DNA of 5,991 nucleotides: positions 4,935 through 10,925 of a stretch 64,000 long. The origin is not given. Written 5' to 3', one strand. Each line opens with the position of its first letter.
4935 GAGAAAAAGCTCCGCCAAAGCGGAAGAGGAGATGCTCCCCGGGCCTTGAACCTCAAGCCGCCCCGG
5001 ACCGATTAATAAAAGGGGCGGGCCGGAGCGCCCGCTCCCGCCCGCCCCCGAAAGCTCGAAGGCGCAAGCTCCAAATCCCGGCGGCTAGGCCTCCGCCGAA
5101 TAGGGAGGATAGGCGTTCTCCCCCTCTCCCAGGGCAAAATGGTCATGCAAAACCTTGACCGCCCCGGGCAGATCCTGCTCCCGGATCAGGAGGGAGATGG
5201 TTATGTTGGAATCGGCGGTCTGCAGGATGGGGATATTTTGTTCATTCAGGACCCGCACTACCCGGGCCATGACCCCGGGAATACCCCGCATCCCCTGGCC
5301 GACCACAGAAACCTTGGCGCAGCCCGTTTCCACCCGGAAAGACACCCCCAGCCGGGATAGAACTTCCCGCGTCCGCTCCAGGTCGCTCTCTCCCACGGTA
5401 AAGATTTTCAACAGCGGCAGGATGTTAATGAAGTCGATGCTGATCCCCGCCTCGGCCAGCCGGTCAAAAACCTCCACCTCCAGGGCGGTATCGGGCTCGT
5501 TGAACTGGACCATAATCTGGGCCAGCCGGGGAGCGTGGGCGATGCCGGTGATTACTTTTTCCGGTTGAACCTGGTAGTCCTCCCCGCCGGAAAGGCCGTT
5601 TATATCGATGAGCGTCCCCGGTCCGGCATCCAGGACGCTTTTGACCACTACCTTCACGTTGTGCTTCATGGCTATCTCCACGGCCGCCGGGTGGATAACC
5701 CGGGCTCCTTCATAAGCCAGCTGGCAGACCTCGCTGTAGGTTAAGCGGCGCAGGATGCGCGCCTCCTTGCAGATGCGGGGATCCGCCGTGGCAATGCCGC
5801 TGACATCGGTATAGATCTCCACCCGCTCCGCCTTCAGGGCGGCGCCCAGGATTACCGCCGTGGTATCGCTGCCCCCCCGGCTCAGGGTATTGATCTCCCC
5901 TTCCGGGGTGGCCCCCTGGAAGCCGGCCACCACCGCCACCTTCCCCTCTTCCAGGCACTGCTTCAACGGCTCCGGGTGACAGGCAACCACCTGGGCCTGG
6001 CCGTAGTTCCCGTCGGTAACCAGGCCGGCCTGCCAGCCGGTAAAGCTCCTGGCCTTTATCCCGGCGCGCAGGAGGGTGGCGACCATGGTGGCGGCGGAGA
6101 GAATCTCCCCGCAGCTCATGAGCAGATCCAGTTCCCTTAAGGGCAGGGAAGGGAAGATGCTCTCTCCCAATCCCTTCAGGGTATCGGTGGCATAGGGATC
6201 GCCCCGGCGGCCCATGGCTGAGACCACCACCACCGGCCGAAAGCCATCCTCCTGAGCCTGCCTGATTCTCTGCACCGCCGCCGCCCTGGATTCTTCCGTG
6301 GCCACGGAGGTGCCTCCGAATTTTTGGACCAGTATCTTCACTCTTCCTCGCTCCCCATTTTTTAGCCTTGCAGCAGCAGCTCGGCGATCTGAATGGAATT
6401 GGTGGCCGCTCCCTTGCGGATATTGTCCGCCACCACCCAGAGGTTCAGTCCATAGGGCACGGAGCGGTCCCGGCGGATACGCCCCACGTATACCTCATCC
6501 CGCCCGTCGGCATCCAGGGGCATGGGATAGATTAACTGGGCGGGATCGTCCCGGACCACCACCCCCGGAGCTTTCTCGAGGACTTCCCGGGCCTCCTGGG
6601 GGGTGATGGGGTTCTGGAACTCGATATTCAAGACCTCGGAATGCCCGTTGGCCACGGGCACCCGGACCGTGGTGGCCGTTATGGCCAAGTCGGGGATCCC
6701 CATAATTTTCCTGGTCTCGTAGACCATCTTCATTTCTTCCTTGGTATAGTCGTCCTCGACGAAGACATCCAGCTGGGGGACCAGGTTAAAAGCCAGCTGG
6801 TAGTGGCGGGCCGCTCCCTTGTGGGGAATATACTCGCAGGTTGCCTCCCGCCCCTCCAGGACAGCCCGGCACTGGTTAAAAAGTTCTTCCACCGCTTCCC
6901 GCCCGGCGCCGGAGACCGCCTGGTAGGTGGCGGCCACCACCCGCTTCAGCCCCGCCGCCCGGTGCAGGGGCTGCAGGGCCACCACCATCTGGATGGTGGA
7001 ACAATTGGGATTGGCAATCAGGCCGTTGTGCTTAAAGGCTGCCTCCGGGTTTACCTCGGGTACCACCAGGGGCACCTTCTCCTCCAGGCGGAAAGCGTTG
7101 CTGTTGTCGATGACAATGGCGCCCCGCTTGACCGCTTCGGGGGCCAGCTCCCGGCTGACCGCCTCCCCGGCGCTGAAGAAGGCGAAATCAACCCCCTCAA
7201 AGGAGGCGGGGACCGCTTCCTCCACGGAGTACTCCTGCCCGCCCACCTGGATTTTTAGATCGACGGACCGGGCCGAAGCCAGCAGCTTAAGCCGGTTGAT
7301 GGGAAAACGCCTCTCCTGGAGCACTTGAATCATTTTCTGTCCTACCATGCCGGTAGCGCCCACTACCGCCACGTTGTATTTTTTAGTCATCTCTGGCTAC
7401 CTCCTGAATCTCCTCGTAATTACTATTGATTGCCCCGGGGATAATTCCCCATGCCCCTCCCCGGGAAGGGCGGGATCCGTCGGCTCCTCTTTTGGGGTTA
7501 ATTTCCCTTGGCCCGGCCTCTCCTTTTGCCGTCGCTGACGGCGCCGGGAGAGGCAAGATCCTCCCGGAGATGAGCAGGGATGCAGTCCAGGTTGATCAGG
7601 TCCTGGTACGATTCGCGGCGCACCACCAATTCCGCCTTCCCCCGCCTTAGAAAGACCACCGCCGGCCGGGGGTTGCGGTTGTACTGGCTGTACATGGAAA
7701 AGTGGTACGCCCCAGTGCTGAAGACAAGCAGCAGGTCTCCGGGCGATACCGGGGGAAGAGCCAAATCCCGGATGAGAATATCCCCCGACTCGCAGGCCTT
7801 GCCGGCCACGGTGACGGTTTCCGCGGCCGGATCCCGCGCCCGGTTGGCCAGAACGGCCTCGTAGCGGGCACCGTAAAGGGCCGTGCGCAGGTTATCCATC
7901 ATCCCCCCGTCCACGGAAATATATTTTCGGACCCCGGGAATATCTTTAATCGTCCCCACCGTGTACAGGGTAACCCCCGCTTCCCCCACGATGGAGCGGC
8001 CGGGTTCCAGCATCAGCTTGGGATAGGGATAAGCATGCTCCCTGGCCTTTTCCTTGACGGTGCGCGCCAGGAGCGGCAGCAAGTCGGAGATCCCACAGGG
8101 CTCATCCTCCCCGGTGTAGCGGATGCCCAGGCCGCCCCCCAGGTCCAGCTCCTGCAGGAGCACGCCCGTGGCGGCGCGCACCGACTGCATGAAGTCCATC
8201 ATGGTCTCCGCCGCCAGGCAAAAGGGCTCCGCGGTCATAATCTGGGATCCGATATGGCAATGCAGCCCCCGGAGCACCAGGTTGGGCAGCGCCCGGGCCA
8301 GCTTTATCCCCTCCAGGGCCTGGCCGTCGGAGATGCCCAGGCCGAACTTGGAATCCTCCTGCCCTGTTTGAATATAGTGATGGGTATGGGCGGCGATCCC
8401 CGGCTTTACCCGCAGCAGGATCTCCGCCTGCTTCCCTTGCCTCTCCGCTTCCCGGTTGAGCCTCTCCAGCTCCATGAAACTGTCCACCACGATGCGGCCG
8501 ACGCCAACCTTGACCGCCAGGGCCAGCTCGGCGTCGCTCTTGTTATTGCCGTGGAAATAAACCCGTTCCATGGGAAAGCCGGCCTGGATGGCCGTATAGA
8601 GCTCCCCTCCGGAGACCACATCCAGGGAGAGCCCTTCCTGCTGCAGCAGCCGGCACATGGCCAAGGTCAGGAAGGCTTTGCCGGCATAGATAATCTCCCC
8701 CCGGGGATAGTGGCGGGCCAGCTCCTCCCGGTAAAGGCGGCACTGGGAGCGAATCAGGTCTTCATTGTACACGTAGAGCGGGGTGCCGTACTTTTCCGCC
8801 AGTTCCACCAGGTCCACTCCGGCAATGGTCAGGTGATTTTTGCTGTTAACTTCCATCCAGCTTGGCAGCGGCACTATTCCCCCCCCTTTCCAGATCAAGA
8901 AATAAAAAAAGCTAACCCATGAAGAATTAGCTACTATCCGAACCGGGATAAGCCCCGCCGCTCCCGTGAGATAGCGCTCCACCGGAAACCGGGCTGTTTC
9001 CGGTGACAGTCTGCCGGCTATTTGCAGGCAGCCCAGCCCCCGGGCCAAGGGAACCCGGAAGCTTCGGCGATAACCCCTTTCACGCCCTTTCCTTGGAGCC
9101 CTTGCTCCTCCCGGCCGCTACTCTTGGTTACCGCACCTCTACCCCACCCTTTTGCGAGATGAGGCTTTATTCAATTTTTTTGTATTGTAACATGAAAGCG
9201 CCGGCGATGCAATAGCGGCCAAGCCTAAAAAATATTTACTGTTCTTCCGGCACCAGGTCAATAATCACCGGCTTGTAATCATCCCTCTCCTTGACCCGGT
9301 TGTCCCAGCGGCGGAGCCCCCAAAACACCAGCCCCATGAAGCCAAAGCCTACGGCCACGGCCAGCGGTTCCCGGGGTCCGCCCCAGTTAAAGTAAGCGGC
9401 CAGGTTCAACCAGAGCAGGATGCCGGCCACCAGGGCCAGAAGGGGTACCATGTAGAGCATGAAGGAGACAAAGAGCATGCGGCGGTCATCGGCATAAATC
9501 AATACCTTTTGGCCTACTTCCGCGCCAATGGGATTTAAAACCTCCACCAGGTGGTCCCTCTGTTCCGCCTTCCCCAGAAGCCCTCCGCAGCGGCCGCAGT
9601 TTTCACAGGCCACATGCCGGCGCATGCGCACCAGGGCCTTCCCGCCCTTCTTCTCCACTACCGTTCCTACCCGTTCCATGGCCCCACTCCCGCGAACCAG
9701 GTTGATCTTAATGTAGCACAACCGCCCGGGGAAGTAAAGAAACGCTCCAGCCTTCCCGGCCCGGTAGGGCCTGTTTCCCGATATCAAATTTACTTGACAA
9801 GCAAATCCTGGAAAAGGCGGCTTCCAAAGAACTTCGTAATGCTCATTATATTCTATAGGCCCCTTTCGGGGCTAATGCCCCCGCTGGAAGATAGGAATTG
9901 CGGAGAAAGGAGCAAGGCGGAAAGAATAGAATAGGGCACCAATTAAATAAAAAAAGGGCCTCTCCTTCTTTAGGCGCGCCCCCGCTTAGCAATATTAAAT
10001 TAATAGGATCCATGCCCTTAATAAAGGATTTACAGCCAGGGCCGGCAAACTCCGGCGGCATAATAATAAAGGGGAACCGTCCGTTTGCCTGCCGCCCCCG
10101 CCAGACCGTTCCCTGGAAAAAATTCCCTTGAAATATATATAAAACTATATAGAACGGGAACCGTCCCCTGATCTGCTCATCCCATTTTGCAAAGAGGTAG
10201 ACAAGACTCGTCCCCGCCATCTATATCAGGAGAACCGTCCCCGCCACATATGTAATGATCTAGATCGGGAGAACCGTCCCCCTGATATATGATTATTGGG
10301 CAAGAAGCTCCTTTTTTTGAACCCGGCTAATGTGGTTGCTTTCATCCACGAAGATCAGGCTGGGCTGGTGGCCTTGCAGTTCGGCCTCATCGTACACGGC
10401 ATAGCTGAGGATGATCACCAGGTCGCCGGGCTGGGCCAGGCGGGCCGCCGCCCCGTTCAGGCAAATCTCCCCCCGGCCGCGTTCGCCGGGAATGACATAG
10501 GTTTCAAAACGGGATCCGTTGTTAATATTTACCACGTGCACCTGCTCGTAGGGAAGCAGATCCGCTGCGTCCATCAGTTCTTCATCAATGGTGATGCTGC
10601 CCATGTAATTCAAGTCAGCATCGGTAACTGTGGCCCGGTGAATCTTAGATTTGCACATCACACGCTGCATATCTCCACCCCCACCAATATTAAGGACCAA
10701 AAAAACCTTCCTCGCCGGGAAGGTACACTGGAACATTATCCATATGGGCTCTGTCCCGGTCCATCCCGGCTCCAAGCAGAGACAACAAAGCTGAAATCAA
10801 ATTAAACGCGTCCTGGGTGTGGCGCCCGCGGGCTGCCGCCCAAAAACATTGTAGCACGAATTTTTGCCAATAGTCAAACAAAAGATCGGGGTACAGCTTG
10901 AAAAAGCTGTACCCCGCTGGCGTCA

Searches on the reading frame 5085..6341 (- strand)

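Call 64: search_protein_families(library=pfam, proteins=[window:5085-6341:-])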
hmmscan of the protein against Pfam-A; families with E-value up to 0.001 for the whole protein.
window:5085-6341:- (418 aa): 4 families
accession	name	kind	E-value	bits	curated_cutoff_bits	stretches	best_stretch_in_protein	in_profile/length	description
PF00696.33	AA_kinase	-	3.9e-51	174.5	24.9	1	2-235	1-234/234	Amino acid kinase family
PF13840.12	ACT_7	-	2.2e-21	75.9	27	1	337-400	2-65/65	ACT domain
PF22468.2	ACT_9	-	9.5e-21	73.8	27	1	344-402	1-61/61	ACT domain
PF01842.31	ACT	-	0.00019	21.6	27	0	347-370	3-26/66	ACT domain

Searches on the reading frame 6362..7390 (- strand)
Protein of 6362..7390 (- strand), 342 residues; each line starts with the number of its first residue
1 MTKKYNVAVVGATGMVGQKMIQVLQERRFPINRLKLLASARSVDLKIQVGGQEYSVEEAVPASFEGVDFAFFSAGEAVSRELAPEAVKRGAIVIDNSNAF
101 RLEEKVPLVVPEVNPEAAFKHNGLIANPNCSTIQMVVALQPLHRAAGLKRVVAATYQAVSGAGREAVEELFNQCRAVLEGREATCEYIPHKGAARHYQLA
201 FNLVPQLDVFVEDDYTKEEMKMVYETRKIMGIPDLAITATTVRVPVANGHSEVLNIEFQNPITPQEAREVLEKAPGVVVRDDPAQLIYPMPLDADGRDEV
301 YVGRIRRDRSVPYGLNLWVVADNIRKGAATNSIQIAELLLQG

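Call 64: search_protein_families(library=pfam, proteins=[window:6362-7390:-])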
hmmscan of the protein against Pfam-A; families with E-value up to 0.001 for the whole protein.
window:6362-7390:- (342 aa): 2 families
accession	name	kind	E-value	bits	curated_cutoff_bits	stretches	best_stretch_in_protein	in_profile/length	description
PF02774.23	Semialdhyde_dhC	-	5.2e-52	177.1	26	1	139-326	1-184/184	Semialdehyde dehydrogenase, dimerisation domain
PF01118.30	Semialdhyde_dh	-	6.8e-35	120.5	26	1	6-118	1-118/121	Semialdehyde dehydrogenase, NAD binding domain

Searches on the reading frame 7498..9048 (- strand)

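Call 64: search_protein_families(library=pfam, proteins=[window:7498-9048:-])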
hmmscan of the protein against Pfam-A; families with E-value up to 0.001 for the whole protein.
window:7498-9048:- (516 aa): 2 families
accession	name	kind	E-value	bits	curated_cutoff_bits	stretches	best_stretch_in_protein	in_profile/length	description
PF02784.22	Orn_Arg_deC_N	-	1.2e-60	205.4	23.4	1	98-354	3-246/247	Pyridoxal-dependent decarboxylase, pyridoxal binding domain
PF00278.28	Orn_DAP_Arg_deC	-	1.5e-17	64.1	23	1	92-446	2-95/95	Pyridoxal-dependent decarboxylase, C-terminal sheet domain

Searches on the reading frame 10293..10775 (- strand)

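Call 64: search_protein_families(library=pfam, proteins=[window:10293-10775:-])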
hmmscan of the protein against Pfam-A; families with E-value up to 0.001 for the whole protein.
window:10293-10775:- (160 aa): 1 family
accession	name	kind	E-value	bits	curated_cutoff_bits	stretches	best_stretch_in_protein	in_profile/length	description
PF02261.22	Asp_decarbox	-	2.8e-54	182.3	25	1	36-149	1-114/115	Aspartate decarboxylase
